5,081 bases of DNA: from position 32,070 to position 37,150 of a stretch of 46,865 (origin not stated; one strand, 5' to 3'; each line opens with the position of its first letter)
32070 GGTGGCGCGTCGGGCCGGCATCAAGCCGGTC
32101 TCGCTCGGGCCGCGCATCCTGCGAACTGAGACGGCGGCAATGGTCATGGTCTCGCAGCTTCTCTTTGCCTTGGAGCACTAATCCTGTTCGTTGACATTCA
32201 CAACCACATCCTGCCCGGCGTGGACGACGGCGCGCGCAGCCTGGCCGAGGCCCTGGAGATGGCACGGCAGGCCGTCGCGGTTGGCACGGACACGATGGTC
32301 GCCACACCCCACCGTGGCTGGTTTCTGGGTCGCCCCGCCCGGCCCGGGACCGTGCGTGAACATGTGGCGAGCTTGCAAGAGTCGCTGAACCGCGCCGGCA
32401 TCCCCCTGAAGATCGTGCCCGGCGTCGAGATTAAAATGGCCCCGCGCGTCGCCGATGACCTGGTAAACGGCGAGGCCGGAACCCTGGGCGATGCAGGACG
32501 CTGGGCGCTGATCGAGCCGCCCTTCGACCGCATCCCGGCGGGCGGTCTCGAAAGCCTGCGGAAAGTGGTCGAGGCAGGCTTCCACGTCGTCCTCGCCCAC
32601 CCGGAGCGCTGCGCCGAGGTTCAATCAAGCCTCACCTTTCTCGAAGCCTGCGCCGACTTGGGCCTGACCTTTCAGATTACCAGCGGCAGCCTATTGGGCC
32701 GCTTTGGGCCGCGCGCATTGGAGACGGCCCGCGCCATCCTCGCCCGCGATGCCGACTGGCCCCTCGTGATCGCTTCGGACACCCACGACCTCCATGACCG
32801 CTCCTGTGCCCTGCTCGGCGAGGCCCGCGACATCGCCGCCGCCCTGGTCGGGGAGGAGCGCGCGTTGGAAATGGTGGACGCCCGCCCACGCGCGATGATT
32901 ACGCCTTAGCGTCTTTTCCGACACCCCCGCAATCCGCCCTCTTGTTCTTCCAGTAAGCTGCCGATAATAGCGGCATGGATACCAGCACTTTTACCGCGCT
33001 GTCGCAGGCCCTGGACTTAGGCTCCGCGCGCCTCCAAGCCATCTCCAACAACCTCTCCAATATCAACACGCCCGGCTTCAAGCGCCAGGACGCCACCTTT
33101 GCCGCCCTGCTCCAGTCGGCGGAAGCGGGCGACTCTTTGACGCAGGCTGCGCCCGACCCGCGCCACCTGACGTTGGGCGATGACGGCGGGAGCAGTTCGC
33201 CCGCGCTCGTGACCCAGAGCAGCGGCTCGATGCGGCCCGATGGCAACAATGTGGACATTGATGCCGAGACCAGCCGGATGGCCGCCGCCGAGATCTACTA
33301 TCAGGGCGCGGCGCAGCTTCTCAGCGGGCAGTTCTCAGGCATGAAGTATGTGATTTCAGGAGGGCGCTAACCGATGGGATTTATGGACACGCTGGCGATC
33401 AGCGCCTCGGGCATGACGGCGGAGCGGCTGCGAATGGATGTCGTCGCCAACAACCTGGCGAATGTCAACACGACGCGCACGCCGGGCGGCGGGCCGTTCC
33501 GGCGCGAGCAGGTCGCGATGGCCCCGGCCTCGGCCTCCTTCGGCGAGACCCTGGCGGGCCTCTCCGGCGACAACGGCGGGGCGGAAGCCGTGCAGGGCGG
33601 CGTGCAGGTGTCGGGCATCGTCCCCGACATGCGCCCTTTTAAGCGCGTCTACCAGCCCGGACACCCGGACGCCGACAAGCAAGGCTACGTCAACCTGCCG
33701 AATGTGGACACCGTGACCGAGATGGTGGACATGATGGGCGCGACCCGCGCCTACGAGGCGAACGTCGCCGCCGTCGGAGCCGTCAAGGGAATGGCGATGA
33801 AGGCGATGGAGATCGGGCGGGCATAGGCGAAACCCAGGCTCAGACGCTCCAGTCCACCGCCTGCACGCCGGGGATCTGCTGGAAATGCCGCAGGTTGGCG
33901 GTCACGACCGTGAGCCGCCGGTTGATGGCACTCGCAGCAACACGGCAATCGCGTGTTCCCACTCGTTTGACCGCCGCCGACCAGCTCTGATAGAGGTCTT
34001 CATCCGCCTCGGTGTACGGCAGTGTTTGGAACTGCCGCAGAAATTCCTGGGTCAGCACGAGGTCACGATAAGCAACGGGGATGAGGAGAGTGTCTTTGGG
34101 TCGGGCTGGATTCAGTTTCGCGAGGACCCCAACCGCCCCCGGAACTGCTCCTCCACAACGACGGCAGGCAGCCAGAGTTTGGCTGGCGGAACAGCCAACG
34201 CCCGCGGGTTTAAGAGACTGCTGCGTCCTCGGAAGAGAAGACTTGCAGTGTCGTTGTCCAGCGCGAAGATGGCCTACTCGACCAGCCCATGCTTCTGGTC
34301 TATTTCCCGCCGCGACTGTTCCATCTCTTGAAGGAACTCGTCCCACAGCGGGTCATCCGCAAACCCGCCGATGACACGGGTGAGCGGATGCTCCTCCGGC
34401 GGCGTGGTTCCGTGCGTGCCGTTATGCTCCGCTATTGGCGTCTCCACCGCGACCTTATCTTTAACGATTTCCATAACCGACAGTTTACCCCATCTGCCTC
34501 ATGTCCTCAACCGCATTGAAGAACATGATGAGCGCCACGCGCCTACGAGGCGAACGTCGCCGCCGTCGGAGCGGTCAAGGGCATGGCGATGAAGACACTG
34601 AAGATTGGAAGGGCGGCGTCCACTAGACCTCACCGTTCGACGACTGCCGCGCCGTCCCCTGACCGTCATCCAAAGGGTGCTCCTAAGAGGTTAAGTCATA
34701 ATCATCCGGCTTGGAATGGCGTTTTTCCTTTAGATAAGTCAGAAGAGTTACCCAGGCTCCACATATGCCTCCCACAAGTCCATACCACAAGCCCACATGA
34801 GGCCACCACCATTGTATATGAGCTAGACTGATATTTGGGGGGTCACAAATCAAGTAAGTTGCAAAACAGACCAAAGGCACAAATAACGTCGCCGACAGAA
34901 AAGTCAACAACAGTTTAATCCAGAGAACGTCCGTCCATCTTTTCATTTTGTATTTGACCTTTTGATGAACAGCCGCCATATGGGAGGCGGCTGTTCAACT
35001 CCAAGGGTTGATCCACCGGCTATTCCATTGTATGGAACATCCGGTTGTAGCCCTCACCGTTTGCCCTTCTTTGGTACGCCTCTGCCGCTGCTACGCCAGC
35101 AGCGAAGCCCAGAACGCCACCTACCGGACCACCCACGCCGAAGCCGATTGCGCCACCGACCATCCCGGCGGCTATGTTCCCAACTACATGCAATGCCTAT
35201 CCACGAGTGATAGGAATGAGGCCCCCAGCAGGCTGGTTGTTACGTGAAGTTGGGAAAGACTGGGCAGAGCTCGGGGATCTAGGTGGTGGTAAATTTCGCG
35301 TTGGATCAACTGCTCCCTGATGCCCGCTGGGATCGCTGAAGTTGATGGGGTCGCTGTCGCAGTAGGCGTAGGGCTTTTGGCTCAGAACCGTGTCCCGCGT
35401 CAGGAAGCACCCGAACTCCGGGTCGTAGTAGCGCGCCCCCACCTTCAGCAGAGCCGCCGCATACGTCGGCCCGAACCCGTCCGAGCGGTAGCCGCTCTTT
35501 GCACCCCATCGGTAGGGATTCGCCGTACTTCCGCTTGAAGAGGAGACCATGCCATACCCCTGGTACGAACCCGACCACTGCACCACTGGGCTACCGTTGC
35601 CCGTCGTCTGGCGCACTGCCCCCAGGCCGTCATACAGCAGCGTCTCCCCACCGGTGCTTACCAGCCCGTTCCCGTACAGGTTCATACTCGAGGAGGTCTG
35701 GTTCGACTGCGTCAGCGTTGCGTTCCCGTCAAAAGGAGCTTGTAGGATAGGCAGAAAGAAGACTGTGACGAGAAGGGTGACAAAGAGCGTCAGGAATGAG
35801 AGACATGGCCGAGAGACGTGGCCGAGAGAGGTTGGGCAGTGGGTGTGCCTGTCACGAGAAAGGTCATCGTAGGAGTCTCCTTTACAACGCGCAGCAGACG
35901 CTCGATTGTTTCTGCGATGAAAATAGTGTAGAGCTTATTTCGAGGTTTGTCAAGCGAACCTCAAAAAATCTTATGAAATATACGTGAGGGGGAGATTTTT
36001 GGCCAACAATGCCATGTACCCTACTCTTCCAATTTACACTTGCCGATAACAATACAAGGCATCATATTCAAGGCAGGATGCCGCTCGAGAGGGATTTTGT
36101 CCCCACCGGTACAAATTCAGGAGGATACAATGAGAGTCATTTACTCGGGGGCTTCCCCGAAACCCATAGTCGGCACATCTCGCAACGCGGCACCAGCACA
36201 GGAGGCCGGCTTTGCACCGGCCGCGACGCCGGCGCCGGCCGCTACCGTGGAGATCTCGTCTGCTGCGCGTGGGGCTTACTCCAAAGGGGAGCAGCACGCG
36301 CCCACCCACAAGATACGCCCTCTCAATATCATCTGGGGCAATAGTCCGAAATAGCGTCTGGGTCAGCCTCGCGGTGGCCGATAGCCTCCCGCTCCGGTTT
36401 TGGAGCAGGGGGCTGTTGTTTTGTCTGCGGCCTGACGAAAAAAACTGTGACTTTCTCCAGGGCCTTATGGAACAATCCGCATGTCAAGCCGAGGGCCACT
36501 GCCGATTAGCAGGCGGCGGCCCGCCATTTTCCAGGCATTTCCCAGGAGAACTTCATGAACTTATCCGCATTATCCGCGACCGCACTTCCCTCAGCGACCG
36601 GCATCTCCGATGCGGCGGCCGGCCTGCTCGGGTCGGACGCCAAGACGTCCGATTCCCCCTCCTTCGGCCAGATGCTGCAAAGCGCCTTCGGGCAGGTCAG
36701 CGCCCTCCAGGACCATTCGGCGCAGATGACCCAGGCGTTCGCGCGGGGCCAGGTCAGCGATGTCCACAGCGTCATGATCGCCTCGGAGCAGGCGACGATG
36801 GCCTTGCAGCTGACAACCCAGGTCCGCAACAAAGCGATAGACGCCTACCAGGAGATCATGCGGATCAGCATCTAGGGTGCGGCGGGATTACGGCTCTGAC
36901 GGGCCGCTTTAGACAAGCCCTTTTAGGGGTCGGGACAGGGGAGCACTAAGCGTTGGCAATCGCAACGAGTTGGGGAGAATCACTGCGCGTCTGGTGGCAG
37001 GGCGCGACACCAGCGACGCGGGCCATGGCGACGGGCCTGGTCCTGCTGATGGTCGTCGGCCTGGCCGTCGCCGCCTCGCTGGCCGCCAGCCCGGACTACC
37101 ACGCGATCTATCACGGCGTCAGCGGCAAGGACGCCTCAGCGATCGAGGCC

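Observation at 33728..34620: Duplicated flgC 3' end brackets a toxin-antitoxin cassette (recombination scar)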

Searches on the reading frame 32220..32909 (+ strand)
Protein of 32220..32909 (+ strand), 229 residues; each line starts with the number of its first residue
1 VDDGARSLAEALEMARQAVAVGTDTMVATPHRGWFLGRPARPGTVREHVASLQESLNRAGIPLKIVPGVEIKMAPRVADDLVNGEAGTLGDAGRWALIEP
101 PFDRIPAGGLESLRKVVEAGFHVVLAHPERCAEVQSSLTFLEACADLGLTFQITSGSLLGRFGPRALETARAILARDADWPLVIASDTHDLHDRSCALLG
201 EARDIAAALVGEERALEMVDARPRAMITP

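Call 7: search_protein_families(library=pfam, proteins=[window:32220-32909:+], max_evalue=0.1)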
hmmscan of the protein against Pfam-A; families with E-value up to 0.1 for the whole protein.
window:32220-32909:+ (229 aa): 3 families
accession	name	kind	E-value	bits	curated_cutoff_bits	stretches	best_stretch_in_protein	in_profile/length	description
PF19567.5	CpsB_CapC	-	2.6e-27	96.2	27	1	1-227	12-233/234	Capsular polysaccharide synthesis, CpsB/CapC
PF04909.20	Amidohydro_2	-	0.022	15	26.4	1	98-162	84-147/289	Amidohydrolase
PF14258.12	DUF4350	-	0.043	14.5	30.4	1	68-171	20-90/181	Domain of unknown function (DUF4350)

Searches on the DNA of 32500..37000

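Call 46: search_rna_families(source=window, start=32500, end=37000, threshold=evalue, max_evalue=1)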
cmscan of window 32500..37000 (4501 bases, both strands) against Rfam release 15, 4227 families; matches with E-value up to 1: 0.
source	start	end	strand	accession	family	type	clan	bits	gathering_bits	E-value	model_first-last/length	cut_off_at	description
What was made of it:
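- Tried and rejected: Known RNA family in 32500-37000: none at E <= 1 (call 46).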

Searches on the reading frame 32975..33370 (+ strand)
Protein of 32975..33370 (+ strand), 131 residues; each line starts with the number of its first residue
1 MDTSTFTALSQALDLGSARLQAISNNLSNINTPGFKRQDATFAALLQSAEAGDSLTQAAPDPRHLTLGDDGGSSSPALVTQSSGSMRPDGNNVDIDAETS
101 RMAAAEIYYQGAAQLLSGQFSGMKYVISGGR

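Call 7: search_protein_families(library=pfam, proteins=[window:32975-33370:+], max_evalue=0.1)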
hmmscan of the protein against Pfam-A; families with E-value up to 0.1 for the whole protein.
window:32975-33370:+ (131 aa): 1 family
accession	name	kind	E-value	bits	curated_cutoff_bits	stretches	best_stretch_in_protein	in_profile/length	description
PF00460.25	Flg_bb_rod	-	3.8e-07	30.4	20.7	1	12-36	7-31/31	Flagella basal body rod protein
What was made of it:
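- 32975..33370 (+): flgB (131 aa), part of the conserved left flank and homology anchor. Pfam Flg_bb_rod (call 7).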
